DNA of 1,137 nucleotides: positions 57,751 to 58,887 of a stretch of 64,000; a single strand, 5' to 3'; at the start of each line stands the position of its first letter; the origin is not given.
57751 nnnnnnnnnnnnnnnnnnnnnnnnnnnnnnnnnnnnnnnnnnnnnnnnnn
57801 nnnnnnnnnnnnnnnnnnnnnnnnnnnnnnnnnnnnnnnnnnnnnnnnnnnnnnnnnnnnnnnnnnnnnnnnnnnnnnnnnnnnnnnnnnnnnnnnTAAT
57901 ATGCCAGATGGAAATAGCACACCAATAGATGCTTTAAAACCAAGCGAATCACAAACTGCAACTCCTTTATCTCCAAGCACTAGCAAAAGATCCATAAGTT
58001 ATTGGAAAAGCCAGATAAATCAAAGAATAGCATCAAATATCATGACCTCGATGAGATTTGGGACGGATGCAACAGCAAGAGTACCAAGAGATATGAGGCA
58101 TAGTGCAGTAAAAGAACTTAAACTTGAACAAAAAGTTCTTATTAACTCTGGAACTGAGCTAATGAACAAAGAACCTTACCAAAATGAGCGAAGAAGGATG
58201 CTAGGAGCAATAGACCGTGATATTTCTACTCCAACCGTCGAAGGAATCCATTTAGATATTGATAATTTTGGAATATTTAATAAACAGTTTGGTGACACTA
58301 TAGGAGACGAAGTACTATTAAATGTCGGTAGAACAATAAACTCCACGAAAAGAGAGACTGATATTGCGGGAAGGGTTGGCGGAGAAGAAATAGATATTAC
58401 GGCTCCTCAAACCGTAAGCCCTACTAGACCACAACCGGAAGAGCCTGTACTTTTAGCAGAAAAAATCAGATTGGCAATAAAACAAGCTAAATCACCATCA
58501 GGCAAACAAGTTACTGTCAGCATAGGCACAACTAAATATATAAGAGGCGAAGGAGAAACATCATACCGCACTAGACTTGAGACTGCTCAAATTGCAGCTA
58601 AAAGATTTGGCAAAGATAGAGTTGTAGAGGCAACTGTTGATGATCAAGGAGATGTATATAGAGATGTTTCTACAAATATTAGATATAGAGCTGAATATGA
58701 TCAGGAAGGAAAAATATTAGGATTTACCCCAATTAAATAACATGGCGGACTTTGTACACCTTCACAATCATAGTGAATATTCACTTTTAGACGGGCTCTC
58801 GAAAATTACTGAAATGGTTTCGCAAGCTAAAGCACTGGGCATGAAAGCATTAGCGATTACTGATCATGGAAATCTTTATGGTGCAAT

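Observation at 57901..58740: GGDEF-domain protein with GGEEI signature between gatB and dnaE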

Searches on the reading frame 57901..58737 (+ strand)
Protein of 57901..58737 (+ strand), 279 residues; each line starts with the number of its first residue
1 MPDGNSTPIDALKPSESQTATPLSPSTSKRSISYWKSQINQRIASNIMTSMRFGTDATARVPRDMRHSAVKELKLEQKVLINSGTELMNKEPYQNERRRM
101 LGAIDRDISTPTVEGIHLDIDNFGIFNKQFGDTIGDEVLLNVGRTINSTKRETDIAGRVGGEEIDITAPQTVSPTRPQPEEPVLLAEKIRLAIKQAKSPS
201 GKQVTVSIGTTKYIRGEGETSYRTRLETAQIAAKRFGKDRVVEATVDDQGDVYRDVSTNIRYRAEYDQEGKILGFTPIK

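Call 3: search_protein_families(library=pfam, proteins=[window:57901-58737:+], max_evalue=1)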
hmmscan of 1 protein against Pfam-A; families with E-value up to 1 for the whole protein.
window:57901-58737:+ (279 aa): 1 family
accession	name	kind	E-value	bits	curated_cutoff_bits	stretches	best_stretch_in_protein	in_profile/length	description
PF00990.26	GGDEF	-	6e-16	59.1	23.8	1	113-233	33-151/161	Diguanylate cyclase, GGDEF domain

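Call 4: search_protein_families(library=ncbifam, proteins=[window:57901-58737:+], max_evalue=1)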
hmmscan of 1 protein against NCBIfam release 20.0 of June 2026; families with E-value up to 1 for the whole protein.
window:57901-58737:+ (279 aa): 20 families
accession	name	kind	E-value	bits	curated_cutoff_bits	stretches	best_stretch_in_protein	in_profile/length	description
TIGR00254.1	GGDEF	domain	1.6e-18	67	37.4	1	77-241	3-164/168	diguanylate cyclase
NF038266.1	diguan_SiaD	equivalog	2.2e-17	63.3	290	1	117-241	130-252/252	biofilm regulation diguanylate cyclase SiaD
NF007135.0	PRK09581.1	equivalog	1.6e-16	60.2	474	1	115-244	326-455/457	PleD family two-component system response regulator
NF051473.1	DigCycDgcsShew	equivalog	4.2e-16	59.2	400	1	69-239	125-286/291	diguanylate cyclase DgcS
NF007380.0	PRK09894.1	equivalog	2.6e-14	53.3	256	1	99-249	142-290/296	diguanylate cyclase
NF041606.1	dguan_cyc_DgcA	equivalog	1e-13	51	370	1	112-242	209-337/340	diguanylate cyclase DgcA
NF011955.1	PRK15426.1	equivalog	4.4e-13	48.2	408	1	96-211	414-522/564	cellulose biosynthesis regulator diguanylate cyclase DgcQ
NF007423.1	PRK09966.1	equivalog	1.2e-10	40.9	325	1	72-211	232-367/390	diguanylate cyclase DgcN/YfiN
NF047654.1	DiguCycDgcRLepto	equivalog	5.5e-09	35.3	500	1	117-235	169-281/295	diguanylate cyclase DgcR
NF007599.0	PRK10245.1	equivalog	1.4e-08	33.6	402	1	117-240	246-366/371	diguanylate cyclase AdrA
NF007474.0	PRK10060.1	equivalog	2.6e-07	29.3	782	1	102-261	257-414/663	cyclic di-GMP phosphodiesterase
NF050064.1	BlResRespRegCbrR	equivalog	2.9e-06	26.5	600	1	117-241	290-411/415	bile resistance response regulator CbrR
NF045675.1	PhdiestaseDibA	equivalog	8.4e-06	24.4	980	1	85-213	209-332/623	phosphodiesterase DibA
NF053781.1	cdiGMPphdstlr2612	equivalog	1.7e-05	22.7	1600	1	64-236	825-991/1268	Tlr1612 family c-di-GMP phosphodiesterase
NF040885.1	diguan_DgcJ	equivalog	3.4e-05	22.8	500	1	113-167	373-427/493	diguanylate cyclase DgcJ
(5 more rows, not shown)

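Call 5: search_solved_structures(query=window:57901-58737:+, max_evalue=1, show_alignments=3)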
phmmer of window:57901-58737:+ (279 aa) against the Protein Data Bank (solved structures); distinct sequences matched with E-value up to 1: 48.
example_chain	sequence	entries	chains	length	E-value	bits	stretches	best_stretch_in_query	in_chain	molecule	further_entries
7e6g_A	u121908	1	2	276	7.8e-13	51.8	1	117-245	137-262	Putative GGDEF domain protein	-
6et7_A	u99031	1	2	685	8.7e-12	48.3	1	117-241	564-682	Diguanylate cyclase (GGDEF) domain-containing protein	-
5llw_B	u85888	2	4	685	9.6e-12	48.2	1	117-241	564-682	Diguanylate cyclase (GGDEF) domain-containing protein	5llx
3i5c_A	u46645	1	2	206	2.2e-11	47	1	115-238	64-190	Fusion of General control protein GCN4 and WSPR response regulator protein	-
3i5b_A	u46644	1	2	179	2.3e-11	47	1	116-238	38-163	WspR response regulator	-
3bre_A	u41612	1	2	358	5.9e-11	45.6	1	114-238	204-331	Probable two-component response regulator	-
9t28_A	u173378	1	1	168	2.9e-10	43.3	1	116-232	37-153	diguanylate cyclase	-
6tts_A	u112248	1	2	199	9.4e-10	41.7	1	84-244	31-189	GGDEF diguanylate cyclase DgcB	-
3ign_A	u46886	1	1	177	1.2e-09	41.3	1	116-243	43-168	Diguanylate cyclase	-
5euh_A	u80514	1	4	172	2.1e-09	40.5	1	116-247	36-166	Putative GGDEF domain membrane protein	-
8c05_A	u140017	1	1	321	4.2e-09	39.5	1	75-241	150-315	Sensor domain-containing diguanylate cyclase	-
6ttr_A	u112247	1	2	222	1e-08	38.3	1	55-244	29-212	GGDEF diguanylate cyclase DgcB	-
8qpf_A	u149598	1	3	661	1.4e-08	37.8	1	117-262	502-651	Ammonium transporter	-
3i5a_A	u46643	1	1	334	2.6e-08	36.9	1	114-227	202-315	Response regulator/GGDEF domain protein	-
6eib_A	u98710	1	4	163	5.6e-08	35.9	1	113-240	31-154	Sensory box/GGDEF family protein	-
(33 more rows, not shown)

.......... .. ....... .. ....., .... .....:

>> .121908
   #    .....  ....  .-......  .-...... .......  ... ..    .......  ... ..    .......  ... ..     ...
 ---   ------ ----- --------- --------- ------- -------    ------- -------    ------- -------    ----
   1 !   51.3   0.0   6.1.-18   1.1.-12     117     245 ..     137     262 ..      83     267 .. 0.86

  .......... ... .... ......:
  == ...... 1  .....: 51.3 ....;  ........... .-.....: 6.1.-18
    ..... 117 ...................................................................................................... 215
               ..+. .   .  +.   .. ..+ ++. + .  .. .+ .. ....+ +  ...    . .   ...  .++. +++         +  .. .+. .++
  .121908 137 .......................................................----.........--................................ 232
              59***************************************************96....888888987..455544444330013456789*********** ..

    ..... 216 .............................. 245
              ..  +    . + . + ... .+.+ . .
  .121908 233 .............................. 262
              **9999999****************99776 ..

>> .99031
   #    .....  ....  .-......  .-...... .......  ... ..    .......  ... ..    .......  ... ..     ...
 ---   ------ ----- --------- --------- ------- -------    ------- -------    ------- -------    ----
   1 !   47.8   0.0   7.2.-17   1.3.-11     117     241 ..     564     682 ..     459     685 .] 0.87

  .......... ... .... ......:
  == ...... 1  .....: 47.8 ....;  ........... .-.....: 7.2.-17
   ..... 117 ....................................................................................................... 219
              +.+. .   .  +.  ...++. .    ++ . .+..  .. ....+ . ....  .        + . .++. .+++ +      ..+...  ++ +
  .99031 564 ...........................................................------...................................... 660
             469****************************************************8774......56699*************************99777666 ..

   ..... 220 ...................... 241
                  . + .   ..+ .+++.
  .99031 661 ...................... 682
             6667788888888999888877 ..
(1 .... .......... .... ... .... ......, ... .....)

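Call 9: find_homologous_proteins(query=window:57901-58737:+, max_evalue=0.001)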
Query window:57901-58737:+ (279 aa): 10 proteins with E <= 0.001 among 910 candidates.
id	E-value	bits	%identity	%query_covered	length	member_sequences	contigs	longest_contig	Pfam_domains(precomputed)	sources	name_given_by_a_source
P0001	9.5e-170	581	96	100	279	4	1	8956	PF00990.27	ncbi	-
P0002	7.8e-160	548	89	100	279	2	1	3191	PF00990.27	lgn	-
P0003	4.9e-151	519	85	100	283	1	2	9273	PF00990.27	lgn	-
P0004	1.2e-128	446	73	100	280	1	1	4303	PF00990.27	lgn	-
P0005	1.4e-117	410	70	100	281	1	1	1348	PF00990.27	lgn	-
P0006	1.4e-7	49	34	58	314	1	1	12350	PF00498.32,PF16697.11,PF00990.27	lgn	-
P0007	1.4e-6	46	42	34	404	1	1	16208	PF00990.27,PF13675.12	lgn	-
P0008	7.8e-5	40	34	44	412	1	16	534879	PF13426.14,PF13188.14,PF08448.17,PF00990.27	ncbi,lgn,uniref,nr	ncbi:putative diguanylate cyclase YdaM [Klebsiella spallanzanii]|uniref:diguanylate cyclase n=1 Tax=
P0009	7.8e-5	40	34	44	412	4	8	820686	PF13426.14,PF13188.14,PF08448.17,PF00990.27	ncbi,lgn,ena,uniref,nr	ncbi:sensor domain-containing diguanylate cyclase [Klebsiella spallanzanii]|uniref:diguanylate cycla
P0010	3.4e-4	38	33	49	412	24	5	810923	PF13426.14,PF13188.14,PF08448.17,PF00990.27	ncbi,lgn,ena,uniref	ncbi:sensor domain-containing diguanylate cyclase [Klebsiella huaxiensis]|uniref:sensor domain-conta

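Call 14: find_related_loci(query=A1, collection=genome_contigs, flank=10000)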
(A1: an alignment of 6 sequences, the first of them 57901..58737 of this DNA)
Query A1 (279 aa) in genome_contigs; peptide patterns used: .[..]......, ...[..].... (x = any residue, [..] = any of these).
31 stretches matched a pattern; 1 encode a relative of the query (tblastn E <= 1e-3); 1 distinct loci.
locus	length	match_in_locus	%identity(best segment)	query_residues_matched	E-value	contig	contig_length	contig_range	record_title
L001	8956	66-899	96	1-278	0e+0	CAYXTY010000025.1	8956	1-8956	MAG TPA_asm: uncultured Gammaproteobacteria bacterium isolate SRP286056_co1_91 genome assembly, contig: NODE_10306_lengt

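Call 21: find_encoding_contigs(protein=P0003, flank=10000, max_places=4)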
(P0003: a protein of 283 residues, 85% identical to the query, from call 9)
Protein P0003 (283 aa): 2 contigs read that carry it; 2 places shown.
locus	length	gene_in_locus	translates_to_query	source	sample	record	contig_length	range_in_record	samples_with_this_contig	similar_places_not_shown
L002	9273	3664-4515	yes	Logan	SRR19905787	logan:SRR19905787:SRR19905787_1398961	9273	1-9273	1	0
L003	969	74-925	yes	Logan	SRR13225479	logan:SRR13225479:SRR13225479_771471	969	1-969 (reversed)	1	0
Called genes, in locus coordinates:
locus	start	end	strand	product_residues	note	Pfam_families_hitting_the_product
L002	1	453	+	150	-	?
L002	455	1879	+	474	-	PF01425:Amidase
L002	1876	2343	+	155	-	PF18931:DUF5680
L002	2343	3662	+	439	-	PF02934:GatB_N, PF02637:GatB_Yqey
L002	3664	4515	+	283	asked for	PF00990:GGDEF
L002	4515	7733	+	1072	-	PF02811:PHP, PF07733:DNA_pol3_alpha, PF17657:DNA_pol3_finger, PF14579:HHH_6, PF01336:tRNA_anti-codon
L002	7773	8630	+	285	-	PF00119:ATP-synt_A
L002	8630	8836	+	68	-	PF00137:ATP-synt_C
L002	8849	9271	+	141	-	?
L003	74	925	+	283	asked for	PF00990:GGDEF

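Call 22: find_encoding_contigs(protein=P0004, flank=10000, max_places=4)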
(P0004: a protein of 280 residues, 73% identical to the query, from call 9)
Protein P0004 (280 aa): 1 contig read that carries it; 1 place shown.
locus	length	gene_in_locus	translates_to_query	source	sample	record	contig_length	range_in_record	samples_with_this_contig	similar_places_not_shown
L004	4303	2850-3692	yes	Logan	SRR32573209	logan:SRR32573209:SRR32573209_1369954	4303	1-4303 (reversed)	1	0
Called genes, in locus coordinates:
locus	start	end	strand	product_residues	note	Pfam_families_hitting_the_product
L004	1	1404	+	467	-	?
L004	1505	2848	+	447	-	PF02934:GatB_N, PF02637:GatB_Yqey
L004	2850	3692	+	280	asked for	PF00990:GGDEF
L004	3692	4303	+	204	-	?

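Call 34: predict_structure(alignment_id=A1)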
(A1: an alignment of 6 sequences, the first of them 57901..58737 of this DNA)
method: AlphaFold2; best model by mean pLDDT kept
length: 279 residues; sequences in the alignment: 6
mean_pLDDT: 49.2   pTM: 0.41
mean pLDDT of the five models: 49.2, 45.4, 45.2, 40.7, 38.6
residues with pLDDT >= 90: 12; 70-90: 48; 50-70: 41; < 50: 178
segments of 3 or more residues with pLDDT < 50: 1-138, 143-181
pLDDT, mean of each block of 10 residues (from residue 1): 40 39 40 40 40 35 33 32 33 34 30 31 30 42 46 31 32 39 62 62 61 61 73 74 80 87 88 87
secondary structure, 60 per line:
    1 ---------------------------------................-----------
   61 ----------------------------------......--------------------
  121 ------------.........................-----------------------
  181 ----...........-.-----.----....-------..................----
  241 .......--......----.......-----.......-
elements in order: H34-49 H95-100 H133-157 H185-195 E208-211 H219-236 E241-247 E250-255 E260-266 E272-278

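Call 35: search_protein_representatives(alignment_id=A1)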
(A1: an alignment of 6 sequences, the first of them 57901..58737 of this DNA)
Query: 6 sequences, 279 profile positions. Proteins with E-value up to 0.001 (for the whole library): 202895; up to 1e-10: 17104; up to 1e-30: 19. The best 150 are listed.
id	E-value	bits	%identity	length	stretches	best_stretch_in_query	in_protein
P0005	7.7e-162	553.5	-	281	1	1-279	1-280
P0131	1.1e-64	234.8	-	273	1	20-277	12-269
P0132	2.0e-64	233.9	-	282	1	1-278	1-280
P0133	1.4e-62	227.9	-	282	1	1-275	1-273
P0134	1.2e-53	198.7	-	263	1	54-278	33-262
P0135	3.3e-51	190.6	-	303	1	68-275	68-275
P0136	7.7e-46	173.0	-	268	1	9-278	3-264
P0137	1.4e-45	172.2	-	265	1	18-278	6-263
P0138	2.3e-45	171.4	-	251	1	67-279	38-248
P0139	4.2e-44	167.3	-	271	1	69-278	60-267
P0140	1.2e-43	165.8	-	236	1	58-274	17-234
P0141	2.1e-37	145.3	-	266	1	74-271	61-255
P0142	1.8e-35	139.0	-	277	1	78-275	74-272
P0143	3.4e-34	134.8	-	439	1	56-278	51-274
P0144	6.2e-34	133.9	-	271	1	80-277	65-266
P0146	4.1e-32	128.0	-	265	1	36-277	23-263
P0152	2.3e-27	112.4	-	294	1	61-270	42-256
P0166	1.7e-24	103.0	-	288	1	63-270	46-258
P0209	3.2e-21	92.2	-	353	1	59-273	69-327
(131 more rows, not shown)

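Call 39: list_cluster_members(proteins=[P0001, P0131, P0132, P0133, P0134, P0136, P0141, P0144, P0146, P0166])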
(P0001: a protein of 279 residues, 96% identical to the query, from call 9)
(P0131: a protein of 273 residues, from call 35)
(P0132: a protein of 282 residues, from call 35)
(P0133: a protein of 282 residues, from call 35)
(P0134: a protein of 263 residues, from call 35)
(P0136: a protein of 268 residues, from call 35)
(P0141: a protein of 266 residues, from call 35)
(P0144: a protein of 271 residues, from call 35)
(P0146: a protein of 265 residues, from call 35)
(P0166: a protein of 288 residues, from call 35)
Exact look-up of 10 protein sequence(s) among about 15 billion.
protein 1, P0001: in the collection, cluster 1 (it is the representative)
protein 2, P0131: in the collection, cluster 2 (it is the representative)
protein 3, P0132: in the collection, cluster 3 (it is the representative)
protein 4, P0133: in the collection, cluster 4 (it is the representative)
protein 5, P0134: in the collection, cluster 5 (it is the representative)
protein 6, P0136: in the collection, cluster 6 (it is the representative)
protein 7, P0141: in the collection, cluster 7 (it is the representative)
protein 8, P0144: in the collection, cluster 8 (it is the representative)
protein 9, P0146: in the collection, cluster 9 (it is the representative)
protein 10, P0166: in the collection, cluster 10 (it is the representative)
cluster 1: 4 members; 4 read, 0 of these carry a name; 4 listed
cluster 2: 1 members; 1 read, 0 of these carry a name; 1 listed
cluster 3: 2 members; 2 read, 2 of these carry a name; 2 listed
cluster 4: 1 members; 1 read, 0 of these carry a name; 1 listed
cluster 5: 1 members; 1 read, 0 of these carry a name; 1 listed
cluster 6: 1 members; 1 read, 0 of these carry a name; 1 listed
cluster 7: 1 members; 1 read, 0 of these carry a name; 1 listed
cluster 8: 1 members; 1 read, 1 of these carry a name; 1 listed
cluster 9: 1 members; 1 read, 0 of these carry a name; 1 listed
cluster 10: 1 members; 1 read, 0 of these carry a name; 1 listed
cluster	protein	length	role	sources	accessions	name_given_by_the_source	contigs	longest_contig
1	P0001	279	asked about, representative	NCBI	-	-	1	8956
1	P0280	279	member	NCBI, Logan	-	-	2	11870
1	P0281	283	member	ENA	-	-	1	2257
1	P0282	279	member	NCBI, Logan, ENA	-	-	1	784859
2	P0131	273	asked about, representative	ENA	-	-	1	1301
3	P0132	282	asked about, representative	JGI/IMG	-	diguanylate cyclase (GGDEF)-like protein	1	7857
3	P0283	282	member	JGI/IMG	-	diguanylate cyclase (GGDEF)-like protein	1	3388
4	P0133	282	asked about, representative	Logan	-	-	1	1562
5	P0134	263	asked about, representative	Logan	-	-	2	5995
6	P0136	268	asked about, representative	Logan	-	-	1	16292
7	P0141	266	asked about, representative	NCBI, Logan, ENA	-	-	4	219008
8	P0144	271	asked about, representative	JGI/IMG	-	diguanylate cyclase (GGDEF)-like protein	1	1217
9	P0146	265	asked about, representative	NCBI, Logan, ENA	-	-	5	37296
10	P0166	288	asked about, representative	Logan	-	-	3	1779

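Call 40: find_encoding_contigs(protein=window:57901-58737:+, flank=10000, max_places=4)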
Protein window:57901-58737:+ (279 aa): 3 contigs read that carry it; 2 places shown.
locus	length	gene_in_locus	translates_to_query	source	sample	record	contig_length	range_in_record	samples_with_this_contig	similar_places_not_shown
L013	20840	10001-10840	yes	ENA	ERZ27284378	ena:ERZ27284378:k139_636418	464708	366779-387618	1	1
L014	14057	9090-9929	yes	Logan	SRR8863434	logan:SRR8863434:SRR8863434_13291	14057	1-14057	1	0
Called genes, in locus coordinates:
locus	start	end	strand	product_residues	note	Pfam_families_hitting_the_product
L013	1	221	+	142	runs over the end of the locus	-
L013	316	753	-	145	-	PF01476:LysM (weak)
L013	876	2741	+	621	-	PF14716:HHH_8, PF14520:HHH_5 (faint), PF02811:PHP (faint), PF14791:DNA_pol_B_thumb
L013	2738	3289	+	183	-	PF04011:LemA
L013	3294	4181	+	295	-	PF01435:Peptidase_M48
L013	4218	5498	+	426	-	PF08245:Mur_ligase_M, PF08353:MurT_C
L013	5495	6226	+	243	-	PF07685:GATase_3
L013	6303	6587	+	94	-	PF02686:GatC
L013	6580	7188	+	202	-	PF00300:His_Phos_1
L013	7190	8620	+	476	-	PF01425:Amidase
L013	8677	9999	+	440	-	PF02934:GatB_N, PF02637:GatB_Yqey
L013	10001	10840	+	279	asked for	PF00990:GGDEF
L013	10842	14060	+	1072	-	PF02811:PHP, PF07733:DNA_pol3_alpha, PF17657:DNA_pol3_finger, PF14579:HHH_6, PF01336:tRNA_anti-codon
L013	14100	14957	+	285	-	PF00119:ATP-synt_A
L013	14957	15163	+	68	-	PF00137:ATP-synt_C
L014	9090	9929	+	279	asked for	PF00990:GGDEF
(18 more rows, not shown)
